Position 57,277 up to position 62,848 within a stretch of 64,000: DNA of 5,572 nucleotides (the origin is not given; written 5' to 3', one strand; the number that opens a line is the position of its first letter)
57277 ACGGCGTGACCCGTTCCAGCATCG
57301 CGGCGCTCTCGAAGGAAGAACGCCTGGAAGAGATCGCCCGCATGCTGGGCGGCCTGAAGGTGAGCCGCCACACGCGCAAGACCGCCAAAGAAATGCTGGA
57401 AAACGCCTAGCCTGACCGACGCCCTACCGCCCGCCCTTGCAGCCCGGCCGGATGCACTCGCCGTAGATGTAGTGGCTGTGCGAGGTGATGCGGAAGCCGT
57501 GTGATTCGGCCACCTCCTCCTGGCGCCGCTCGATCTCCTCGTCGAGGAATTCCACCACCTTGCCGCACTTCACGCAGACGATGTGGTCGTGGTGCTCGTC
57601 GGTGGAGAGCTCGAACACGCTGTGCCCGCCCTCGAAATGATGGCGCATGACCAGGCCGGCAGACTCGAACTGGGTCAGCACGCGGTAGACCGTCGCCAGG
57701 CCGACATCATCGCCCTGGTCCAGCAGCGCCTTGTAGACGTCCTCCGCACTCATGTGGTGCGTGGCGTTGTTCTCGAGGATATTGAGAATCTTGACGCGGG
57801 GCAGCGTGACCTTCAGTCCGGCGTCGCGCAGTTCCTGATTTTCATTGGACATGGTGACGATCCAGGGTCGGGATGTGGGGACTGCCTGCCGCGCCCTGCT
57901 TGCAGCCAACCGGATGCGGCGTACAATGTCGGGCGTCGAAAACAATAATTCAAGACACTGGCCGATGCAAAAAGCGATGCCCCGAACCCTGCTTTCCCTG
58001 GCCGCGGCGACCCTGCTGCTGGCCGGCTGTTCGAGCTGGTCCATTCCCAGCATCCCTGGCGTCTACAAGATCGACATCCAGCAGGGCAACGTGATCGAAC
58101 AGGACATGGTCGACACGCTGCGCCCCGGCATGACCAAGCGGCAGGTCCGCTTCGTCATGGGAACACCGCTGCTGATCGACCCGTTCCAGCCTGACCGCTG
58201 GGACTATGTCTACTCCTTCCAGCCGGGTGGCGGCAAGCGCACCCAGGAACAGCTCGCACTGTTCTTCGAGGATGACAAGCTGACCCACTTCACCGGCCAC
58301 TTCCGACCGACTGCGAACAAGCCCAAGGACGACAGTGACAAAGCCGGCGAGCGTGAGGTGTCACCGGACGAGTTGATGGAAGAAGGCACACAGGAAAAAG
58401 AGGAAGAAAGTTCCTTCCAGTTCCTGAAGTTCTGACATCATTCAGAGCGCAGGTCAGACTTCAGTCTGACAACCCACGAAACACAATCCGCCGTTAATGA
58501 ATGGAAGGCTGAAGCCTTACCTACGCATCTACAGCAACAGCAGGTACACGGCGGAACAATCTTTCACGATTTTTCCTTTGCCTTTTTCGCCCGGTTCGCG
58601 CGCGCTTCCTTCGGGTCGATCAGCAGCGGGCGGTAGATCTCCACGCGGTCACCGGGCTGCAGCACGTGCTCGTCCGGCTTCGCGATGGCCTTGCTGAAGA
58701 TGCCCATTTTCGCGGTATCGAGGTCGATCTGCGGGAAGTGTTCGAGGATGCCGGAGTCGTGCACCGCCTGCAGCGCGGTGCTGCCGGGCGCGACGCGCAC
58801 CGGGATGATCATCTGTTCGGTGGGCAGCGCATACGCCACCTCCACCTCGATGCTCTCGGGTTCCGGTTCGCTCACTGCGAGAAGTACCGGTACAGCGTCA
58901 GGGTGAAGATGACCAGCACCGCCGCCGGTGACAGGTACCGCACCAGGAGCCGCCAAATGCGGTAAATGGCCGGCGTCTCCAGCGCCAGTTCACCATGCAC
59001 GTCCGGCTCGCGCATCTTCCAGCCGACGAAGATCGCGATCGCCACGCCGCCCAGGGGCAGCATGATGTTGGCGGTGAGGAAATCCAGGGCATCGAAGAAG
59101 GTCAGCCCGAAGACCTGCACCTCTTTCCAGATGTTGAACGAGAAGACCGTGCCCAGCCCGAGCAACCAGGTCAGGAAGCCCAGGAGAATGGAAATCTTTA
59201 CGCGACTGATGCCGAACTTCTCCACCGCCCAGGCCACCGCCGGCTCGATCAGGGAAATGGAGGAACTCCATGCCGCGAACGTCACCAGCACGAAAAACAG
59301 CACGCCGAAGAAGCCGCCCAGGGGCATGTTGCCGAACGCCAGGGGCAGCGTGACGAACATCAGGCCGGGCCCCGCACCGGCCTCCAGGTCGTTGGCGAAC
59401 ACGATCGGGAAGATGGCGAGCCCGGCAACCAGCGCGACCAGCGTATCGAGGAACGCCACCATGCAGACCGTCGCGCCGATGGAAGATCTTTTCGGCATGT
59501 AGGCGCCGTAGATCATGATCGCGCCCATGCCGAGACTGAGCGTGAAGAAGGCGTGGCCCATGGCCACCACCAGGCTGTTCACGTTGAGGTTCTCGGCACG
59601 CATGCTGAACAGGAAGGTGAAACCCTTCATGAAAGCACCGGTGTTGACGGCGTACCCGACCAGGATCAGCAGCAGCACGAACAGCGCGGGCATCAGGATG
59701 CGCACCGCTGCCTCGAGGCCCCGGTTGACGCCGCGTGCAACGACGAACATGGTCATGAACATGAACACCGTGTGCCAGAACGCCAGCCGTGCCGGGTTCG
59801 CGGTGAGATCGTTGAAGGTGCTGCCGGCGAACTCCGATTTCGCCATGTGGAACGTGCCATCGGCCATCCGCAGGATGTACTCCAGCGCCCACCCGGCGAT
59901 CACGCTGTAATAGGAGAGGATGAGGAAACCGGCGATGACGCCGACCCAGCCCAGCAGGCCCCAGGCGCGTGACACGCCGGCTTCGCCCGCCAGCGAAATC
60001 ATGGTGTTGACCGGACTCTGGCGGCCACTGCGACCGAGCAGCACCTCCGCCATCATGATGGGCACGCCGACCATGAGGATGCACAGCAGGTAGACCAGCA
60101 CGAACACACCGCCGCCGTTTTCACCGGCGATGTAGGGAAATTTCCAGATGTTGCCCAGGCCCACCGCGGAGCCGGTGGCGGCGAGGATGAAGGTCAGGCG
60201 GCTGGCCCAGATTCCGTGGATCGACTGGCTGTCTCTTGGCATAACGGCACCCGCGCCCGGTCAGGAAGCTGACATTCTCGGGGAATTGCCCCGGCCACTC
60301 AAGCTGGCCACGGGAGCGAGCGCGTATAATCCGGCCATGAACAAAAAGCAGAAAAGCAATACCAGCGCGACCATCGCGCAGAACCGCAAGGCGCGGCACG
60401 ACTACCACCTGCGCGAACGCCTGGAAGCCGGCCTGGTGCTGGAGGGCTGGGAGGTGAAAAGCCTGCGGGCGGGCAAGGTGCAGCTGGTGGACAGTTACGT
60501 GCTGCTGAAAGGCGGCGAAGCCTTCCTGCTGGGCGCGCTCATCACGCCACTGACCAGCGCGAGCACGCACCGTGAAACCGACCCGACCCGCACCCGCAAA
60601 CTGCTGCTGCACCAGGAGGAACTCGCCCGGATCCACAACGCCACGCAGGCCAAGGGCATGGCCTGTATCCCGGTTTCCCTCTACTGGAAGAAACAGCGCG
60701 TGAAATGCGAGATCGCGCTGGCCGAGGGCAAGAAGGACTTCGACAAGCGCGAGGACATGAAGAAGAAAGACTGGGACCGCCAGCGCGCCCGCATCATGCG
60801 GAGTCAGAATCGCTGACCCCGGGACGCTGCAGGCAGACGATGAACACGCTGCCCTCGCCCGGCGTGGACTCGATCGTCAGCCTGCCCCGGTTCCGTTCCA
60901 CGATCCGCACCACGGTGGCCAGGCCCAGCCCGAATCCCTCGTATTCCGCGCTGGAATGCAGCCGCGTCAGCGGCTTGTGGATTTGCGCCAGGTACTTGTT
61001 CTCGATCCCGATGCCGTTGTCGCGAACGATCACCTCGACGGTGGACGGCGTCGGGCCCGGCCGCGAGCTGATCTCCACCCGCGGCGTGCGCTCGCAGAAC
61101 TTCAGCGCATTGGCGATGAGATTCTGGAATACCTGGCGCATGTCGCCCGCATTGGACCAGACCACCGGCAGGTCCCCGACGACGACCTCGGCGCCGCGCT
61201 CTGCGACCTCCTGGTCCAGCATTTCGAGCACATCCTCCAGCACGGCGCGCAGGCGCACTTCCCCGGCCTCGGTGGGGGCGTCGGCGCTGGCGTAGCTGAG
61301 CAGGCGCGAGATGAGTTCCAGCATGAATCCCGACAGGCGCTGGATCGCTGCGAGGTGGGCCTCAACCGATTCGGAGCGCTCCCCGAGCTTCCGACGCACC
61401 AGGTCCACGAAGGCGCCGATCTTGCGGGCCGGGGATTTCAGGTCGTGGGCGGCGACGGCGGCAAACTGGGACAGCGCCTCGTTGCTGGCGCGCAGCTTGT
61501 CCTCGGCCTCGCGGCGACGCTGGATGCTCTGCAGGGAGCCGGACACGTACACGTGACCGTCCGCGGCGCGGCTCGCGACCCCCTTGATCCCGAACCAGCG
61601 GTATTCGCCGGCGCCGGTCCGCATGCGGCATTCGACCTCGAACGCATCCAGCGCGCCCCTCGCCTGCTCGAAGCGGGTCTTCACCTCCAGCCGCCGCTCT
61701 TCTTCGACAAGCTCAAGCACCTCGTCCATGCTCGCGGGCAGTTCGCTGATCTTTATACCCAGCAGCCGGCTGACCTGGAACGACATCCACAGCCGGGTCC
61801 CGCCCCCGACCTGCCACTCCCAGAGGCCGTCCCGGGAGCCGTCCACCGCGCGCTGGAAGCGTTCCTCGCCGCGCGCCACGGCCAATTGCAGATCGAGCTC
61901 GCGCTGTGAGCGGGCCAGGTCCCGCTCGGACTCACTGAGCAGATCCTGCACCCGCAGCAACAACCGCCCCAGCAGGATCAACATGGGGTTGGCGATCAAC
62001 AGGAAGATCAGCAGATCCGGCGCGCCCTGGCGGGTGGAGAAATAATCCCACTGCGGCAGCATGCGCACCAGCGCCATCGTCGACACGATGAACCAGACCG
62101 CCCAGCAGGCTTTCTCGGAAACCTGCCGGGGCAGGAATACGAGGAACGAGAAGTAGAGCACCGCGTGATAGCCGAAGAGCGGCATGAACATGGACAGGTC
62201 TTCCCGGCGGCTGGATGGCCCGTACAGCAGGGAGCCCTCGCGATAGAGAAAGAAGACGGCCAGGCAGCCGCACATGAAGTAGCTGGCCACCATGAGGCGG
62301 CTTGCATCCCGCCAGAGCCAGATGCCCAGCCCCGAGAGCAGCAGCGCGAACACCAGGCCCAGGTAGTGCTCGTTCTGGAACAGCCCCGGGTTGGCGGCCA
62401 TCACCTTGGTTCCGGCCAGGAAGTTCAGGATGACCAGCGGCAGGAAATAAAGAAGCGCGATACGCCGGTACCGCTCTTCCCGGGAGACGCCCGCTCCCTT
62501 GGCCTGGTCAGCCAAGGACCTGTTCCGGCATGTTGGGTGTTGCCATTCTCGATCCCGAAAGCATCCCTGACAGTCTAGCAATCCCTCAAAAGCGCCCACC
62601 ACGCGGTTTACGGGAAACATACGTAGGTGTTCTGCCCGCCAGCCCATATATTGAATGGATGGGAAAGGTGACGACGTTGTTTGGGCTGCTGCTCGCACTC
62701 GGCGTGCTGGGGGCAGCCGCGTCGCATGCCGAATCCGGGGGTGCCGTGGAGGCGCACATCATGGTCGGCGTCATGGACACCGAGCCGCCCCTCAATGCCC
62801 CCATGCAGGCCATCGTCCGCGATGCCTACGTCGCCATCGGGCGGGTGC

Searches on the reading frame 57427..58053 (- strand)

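Call 52: search_protein_families(library=pfam, proteins=[window:57427-58053:-], max_evalue=0.00001)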
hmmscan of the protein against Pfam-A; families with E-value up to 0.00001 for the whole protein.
window:57427-58053:- (209 aa): 1 family
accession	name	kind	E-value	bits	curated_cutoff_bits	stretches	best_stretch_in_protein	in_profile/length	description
PF01475.25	FUR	-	1.5e-45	154.7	23.1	1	78-197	2-121/121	Ferric uptake regulator family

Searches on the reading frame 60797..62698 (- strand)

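Call 52: search_protein_families(library=pfam, proteins=[window:60797-62698:-], max_evalue=0.00001)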
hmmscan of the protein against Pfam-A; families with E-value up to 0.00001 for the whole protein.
window:60797-62698:- (634 aa): 2 families
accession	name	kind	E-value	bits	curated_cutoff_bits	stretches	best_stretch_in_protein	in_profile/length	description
PF02518.31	HATPase_c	-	1.9e-21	77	26.4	1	519-625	5-109/111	Histidine kinase-, DNA gyrase B-, and HSP90-like ATPase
PF08447.18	PAS_3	-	3.3e-08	34.1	25.6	1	305-384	4-83/89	PAS fold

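Call 53: search_protein_families(library=pfam, proteins=[window:60797-62698:-], max_evalue=0.1)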
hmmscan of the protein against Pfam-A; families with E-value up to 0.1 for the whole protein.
window:60797-62698:- (634 aa): 4 families
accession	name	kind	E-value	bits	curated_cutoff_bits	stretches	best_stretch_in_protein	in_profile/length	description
PF02518.31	HATPase_c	-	1.9e-21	77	26.4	1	519-625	5-109/111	Histidine kinase-, DNA gyrase B-, and HSP90-like ATPase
PF08447.18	PAS_3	-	3.3e-08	34.1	25.6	1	305-384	4-83/89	PAS fold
PF00512.31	HisKA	-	1.3e-05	25.6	26.9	1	409-474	2-65/66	His Kinase A (phospho-acceptor) domain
PF14501.12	HATPase_c_5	-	0.0057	17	22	1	519-612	5-91/102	GHKL domain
